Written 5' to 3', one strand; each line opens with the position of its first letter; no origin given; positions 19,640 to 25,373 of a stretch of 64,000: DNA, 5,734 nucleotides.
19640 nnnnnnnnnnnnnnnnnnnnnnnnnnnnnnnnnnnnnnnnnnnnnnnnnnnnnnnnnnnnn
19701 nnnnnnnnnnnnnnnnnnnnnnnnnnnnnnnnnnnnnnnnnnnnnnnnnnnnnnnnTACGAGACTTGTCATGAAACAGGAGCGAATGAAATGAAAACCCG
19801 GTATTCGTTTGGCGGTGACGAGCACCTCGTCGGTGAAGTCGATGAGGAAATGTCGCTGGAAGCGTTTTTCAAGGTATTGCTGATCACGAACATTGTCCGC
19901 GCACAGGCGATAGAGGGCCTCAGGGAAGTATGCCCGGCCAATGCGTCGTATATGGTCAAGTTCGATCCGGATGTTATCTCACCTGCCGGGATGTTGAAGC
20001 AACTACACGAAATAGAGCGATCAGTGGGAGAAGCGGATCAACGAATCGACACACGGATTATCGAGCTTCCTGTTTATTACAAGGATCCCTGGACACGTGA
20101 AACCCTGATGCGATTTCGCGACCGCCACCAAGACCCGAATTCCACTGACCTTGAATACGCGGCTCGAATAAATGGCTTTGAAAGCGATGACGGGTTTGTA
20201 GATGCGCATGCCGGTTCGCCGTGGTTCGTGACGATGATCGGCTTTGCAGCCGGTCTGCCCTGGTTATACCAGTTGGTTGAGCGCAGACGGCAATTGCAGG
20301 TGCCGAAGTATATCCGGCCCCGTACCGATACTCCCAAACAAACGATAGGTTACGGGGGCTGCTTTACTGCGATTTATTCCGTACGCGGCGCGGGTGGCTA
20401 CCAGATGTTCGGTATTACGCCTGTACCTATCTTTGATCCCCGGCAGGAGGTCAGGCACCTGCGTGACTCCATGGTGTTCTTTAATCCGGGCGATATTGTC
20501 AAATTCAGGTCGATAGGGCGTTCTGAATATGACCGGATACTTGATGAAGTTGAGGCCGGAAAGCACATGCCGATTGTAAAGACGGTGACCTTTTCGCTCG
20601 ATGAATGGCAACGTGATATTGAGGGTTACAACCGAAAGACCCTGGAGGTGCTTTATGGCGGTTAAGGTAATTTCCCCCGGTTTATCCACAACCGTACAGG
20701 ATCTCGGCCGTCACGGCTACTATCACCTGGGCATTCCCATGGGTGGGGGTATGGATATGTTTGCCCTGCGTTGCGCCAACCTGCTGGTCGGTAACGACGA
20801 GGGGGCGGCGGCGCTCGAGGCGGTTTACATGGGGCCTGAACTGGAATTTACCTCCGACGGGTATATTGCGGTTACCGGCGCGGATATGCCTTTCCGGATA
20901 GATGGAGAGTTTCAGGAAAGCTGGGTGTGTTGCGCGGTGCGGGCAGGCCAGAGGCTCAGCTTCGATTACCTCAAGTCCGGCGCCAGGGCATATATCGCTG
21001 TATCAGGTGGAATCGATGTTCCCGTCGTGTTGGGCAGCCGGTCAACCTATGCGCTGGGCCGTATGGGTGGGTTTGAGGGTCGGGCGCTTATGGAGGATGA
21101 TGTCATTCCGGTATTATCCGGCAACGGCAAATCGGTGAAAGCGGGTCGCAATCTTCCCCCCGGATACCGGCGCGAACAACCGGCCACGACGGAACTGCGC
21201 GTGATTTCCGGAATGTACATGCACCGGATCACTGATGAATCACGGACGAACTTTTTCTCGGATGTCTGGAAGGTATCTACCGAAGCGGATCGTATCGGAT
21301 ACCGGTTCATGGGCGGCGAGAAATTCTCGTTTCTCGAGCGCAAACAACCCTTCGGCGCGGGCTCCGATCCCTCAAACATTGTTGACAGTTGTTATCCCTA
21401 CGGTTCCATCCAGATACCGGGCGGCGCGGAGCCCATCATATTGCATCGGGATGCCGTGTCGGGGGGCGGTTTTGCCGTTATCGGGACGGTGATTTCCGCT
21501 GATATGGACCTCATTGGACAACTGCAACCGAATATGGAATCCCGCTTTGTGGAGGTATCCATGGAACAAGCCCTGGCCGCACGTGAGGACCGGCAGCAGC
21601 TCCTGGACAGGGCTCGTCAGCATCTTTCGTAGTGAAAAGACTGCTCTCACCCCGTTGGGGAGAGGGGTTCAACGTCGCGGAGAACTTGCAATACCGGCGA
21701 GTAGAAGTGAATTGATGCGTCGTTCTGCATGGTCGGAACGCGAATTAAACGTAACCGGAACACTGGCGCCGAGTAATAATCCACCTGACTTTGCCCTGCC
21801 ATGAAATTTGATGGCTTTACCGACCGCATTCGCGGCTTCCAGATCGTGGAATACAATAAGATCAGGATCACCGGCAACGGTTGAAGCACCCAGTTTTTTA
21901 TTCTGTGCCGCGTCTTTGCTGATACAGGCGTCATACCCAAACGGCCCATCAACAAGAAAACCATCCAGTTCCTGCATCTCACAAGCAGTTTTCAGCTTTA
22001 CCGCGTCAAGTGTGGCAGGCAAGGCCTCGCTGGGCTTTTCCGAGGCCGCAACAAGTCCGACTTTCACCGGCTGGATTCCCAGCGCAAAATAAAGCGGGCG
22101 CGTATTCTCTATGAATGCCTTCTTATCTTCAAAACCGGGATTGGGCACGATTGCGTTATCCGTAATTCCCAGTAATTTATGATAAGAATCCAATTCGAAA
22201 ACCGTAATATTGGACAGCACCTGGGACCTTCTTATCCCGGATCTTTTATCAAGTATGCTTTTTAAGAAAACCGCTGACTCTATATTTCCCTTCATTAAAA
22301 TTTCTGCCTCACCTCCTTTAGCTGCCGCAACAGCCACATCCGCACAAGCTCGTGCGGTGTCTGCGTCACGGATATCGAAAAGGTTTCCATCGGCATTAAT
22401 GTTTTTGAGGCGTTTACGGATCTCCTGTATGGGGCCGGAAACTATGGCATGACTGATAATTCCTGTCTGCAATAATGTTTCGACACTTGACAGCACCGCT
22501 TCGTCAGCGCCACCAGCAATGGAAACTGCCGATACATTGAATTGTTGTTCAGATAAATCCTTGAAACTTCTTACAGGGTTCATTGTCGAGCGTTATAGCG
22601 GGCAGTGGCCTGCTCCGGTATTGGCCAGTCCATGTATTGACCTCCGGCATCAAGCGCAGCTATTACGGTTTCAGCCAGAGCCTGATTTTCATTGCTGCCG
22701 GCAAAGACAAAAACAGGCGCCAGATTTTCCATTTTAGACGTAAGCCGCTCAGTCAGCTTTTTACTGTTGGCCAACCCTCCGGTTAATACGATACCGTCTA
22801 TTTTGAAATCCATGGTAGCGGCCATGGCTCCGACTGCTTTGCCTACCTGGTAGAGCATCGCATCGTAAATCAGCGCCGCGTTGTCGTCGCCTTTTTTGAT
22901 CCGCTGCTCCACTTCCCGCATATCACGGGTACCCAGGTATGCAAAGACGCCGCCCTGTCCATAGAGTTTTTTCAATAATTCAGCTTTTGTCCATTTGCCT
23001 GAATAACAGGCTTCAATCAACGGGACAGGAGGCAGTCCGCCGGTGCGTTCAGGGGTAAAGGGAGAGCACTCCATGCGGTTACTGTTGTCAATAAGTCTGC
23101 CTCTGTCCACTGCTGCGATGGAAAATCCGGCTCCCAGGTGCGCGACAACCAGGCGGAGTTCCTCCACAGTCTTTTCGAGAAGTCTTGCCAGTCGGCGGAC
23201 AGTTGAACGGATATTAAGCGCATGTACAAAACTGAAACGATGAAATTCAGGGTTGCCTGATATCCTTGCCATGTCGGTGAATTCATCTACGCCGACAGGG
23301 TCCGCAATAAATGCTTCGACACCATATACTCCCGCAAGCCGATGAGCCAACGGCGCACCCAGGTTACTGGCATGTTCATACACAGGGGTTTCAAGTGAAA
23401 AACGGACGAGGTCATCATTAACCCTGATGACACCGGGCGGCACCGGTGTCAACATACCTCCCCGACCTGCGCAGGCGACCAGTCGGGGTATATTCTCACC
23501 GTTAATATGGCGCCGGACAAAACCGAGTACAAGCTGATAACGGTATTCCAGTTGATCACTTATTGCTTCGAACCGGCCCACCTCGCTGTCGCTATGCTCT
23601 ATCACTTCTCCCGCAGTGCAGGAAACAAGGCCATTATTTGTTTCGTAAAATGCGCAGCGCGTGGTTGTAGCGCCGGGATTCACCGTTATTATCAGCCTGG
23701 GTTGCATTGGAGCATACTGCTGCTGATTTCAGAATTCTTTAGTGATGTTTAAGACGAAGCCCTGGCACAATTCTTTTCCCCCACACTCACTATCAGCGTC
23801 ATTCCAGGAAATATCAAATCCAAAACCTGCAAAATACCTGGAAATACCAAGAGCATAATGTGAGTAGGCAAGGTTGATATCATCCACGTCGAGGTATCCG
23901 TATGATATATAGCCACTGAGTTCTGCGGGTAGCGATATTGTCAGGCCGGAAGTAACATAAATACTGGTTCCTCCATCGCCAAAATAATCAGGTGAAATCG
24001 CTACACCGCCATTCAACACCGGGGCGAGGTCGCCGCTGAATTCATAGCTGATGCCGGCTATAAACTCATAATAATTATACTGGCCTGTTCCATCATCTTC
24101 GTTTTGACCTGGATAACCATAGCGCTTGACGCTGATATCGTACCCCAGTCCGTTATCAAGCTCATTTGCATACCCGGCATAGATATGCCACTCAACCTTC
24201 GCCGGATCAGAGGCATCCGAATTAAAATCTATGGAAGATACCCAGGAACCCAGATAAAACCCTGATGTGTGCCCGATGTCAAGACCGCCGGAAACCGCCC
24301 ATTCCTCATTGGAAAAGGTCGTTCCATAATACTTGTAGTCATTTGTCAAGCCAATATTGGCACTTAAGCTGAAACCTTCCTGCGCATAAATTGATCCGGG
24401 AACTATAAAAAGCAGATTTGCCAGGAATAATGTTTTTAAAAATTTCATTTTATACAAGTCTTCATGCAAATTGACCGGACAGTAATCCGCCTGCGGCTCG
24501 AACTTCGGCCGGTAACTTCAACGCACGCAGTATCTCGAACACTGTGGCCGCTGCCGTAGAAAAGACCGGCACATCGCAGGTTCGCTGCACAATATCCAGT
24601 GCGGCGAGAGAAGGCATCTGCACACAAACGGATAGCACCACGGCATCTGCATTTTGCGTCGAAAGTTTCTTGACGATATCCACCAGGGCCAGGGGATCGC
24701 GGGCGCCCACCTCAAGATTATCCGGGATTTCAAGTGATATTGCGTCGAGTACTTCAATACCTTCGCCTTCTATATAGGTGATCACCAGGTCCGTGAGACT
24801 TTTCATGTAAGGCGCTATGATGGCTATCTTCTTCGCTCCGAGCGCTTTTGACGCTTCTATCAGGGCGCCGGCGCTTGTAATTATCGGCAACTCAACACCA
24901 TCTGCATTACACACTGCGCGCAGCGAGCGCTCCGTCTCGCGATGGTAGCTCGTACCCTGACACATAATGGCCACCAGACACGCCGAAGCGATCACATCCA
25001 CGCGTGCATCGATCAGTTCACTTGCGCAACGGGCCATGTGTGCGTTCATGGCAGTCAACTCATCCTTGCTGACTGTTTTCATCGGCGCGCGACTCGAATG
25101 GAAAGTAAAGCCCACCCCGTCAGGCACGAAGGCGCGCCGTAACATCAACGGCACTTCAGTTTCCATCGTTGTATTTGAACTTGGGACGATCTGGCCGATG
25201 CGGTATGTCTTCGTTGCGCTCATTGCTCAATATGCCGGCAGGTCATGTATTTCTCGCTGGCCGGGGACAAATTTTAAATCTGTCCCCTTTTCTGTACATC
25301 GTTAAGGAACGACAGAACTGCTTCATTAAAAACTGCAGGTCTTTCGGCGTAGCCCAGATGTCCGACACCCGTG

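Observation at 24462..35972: Non-canonical pyridine-ring catabolic cluster: Mo hydroxylase + two orphan Rieske oxygenases + NicX/NicD/maleate-isomerase lower pathway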

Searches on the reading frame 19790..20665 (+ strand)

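Call 17: search_protein_families(library=pfam, proteins=[window:19790-20665:+])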
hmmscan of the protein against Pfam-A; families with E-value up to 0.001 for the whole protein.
window:19790-20665:+ (291 aa): 1 family
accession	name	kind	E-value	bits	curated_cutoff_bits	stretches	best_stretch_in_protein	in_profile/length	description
PF02682.21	CT_C_D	-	1.1e-39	136.7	22.1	1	5-221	3-198/202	Carboxyltransferase domain, subdomain C and D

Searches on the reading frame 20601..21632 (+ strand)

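Call 17: search_protein_families(library=pfam, proteins=[window:20601-21632:+])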
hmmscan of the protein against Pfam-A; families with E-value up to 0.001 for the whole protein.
window:20601-21632:+ (343 aa): 1 family
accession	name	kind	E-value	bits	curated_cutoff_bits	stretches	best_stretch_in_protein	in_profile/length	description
PF02626.20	CT_A_B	-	6e-85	285.5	25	1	43-317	1-260/261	Carboxyltransferase domain, subdomain A and B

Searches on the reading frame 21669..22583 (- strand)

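Call 4: search_protein_families(library=pfam, proteins=[window:21669-22583:-])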
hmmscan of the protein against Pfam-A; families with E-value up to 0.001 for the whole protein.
window:21669-22583:- (304 aa): 1 family
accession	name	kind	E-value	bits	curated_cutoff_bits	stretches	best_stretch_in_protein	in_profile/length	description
PF01515.24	PTA_PTB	-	2.8e-30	106.2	24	1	83-296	107-318/319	Phosphate acetyl/butaryl transferase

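Call 77: search_protein_families(library=ncbifam, proteins=[window:21669-22583:-], max_evalue=0.00001)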
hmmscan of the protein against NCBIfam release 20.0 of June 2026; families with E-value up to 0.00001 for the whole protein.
window:21669-22583:- (304 aa): 9 families
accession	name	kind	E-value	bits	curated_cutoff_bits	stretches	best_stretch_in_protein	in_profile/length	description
TIGR02706.1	P_butyryltrans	equivalog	1.6e-63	214.6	410.5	1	14-300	10-294/294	phosphate butyryltransferase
NF004472.0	PRK05805.1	subfamily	1.2e-62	211.7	399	1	5-301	3-299/302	phosphate butyryltransferase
NF006045.0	PRK08190.1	subfamily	9.1e-57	192.9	282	1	20-299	179-456/467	bifunctional enoyl-CoA hydratase/phosphate acetyltransferase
NF005837.0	PRK07742.1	equivalog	1.1e-56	192.4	409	1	14-300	12-297/299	phosphate butyryltransferase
NF008852.0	PRK11890.1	subfamily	1.2e-56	192.1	413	1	15-300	20-303/315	phosphate acetyltransferase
TIGR02709.1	branched_ptb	equivalog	2.2e-26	93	475.15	1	19-296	2-268/271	branched-chain phosphotransacylase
TIGR00651.1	pta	equivalog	3.3e-15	56.4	311.2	1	127-287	135-294/304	phosphate acetyltransferase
NF007233.1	PRK09653.1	subfamily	2.1e-11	44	310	1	122-284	145-303/319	phosphotransacetylase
NF004167.0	PRK05632.1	equivalog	7.5e-10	38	418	1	141-282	546-685/708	phosphate acetyltransferase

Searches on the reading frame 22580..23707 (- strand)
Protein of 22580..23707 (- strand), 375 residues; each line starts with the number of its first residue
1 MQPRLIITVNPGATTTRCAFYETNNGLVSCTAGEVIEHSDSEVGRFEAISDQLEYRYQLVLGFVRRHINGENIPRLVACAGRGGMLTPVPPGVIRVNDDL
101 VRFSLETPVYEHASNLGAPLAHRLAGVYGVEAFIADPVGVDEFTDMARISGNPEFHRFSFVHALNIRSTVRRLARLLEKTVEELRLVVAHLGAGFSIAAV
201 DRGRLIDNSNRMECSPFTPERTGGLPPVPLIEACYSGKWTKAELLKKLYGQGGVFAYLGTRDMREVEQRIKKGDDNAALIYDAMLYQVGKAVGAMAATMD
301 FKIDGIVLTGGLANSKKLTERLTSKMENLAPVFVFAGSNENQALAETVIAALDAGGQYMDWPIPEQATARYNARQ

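Call 4: search_protein_families(library=pfam, proteins=[window:22580-23707:-])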
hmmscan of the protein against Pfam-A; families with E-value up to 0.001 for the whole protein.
window:22580-23707:- (375 aa): 2 families
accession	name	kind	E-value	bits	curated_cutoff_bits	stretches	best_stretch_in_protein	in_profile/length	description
PF00871.23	Acetate_kinase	-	5.9e-19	68.4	22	1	170-329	186-350/392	Acetokinase family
PF00480.26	ROK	-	0.00028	20.9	22.9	1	261-329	195-261/294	ROK family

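Call 77: search_protein_families(library=ncbifam, proteins=[window:22580-23707:-], max_evalue=0.00001)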
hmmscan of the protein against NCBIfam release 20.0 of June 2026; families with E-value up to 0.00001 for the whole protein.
window:22580-23707:- (375 aa): 8 families
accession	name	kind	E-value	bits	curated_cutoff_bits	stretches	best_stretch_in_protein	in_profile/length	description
NF002834.0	PRK03011.1-5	subfamily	8.4e-122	406.7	222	1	5-359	4-353/357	butyrate kinase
TIGR02707.1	butyr_kinase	equivalog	3.3e-110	368.4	289.1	1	6-353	2-344/351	butyrate kinase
TIGR00016.1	ackA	subfamily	5.6e-21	74.7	293.4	1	163-350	186-377/405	acetate/propionate family kinase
NF009099.0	PRK12440.1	equivalog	4e-16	59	693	1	169-317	186-336/397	acetate/propionate family kinase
NF009045.0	PRK12379.1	equivalog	1.6e-13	50.2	580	1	157-341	171-354/402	propionate kinase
NF009063.0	PRK12397.1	equivalog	6.8e-10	38.1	659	1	167-319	184-339/404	acetate/propionate family kinase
NF005462.0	PRK07058.1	equivalog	2.8e-09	36.5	486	1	156-316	175-332/396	acetate/propionate family kinase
NF005520.0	PRK07157.1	equivalog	4.2e-08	32.7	561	1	162-327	179-346/400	acetate kinase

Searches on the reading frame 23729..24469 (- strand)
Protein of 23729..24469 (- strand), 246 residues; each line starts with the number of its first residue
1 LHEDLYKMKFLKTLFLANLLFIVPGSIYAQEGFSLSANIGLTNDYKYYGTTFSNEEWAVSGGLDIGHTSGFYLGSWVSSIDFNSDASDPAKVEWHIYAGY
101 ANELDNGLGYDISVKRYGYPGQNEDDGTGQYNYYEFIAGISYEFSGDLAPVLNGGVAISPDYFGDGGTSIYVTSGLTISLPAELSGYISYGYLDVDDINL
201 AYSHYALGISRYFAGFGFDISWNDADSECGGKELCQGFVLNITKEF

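Call 4: search_protein_families(library=pfam, proteins=[window:23729-24469:-])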
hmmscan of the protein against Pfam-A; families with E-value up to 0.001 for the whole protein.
window:23729-24469:- (246 aa): 1 family
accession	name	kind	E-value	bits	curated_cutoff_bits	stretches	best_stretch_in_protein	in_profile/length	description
PF09694.16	Gcw_chp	-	4.2e-33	115.7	24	1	29-228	4-204/230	Bacterial protein of unknown function (Gcw_chp)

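Call 77: search_protein_families(library=ncbifam, proteins=[window:23729-24469:-], max_evalue=0.00001)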
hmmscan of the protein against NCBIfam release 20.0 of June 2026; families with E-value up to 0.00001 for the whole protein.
window:23729-24469:- (246 aa): 1 family
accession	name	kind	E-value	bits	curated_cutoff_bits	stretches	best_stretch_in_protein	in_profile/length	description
TIGR02001.1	gcw_chp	subfamily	9.1e-37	126.9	47.15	1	30-229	28-221/244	TorF family putative porin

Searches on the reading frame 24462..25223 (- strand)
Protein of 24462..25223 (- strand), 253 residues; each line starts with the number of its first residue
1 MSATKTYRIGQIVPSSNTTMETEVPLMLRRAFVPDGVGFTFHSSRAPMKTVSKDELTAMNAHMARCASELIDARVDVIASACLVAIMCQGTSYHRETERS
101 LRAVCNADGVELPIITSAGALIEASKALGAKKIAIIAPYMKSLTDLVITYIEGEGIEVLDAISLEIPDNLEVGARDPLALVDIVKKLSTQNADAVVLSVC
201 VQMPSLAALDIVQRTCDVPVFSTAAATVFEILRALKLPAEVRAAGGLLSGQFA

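Call 3: search_protein_families(library=pfam, proteins=[window:24462-25223:-])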
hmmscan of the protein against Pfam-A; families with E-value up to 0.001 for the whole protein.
window:24462-25223:- (253 aa): 2 families
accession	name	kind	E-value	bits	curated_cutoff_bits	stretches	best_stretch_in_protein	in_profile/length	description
PF17645.6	Amdase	-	1.5e-18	67.7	25.9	1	10-247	2-227/228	Arylmalonate decarboxylase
PF01177.27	Asp_Glu_race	-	2.6e-06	27.8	31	1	9-228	1-208/211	Asp/Glu/Hydantoin racemase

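Call 5: search_protein_families(library=ncbifam, proteins=[window:24462-25223:-], max_evalue=0.001)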
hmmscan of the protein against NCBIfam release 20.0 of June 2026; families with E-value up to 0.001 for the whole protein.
window:24462-25223:- (253 aa): 2 families
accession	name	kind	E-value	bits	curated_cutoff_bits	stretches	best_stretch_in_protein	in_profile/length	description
TIGR02990.1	ectoine_eutA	equivalog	2.4e-18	66.5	318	1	8-240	9-229/239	ectoine utilization protein EutA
NF052327.1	arylmal_decarb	equivalog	1.5e-17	64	225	1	9-247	3-229/231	arylmalonate decarboxylase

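Call 29: search_solved_structures(query=window:24462-25223:-, max_evalue=0.001)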
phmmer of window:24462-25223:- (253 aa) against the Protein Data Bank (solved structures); distinct sequences matched with E-value up to 0.001: 10.
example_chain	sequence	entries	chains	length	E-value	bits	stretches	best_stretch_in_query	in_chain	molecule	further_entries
4fq7_A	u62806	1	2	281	2.5e-74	252.7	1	2-252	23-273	Maleate cis-trans isomerase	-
4fq5_B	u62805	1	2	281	4.8e-73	248.5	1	2-252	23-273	Maleate cis-trans isomerase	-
2xec_A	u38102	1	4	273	2.2e-54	187.5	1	7-249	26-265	PUTATIVE MALEATE ISOMERASE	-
2xed_A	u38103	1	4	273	4.3e-53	183.3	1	7-249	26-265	PUTATIVE MALEATE ISOMERASE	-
3ixm_A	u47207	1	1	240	2e-09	40.5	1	79-245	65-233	Arylmalonate decarboxylase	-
3ixl_A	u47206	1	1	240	1.6e-08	37.6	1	79-245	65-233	Arylmalonate decarboxylase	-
3dtv_A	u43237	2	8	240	7.4e-08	35.4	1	80-245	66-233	Arylmalonate decarboxylase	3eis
3dg9_A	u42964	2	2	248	7.9e-08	35.3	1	80-246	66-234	Arylmalonate decarboxylase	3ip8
2vlb_A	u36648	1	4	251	7.9e-08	35.3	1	80-246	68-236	ARYLMALONATE DECARBOXYLASE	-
2dgd_A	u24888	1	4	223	3e-06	30.1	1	8-241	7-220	223aa long hypothetical arylmalonate decarboxylase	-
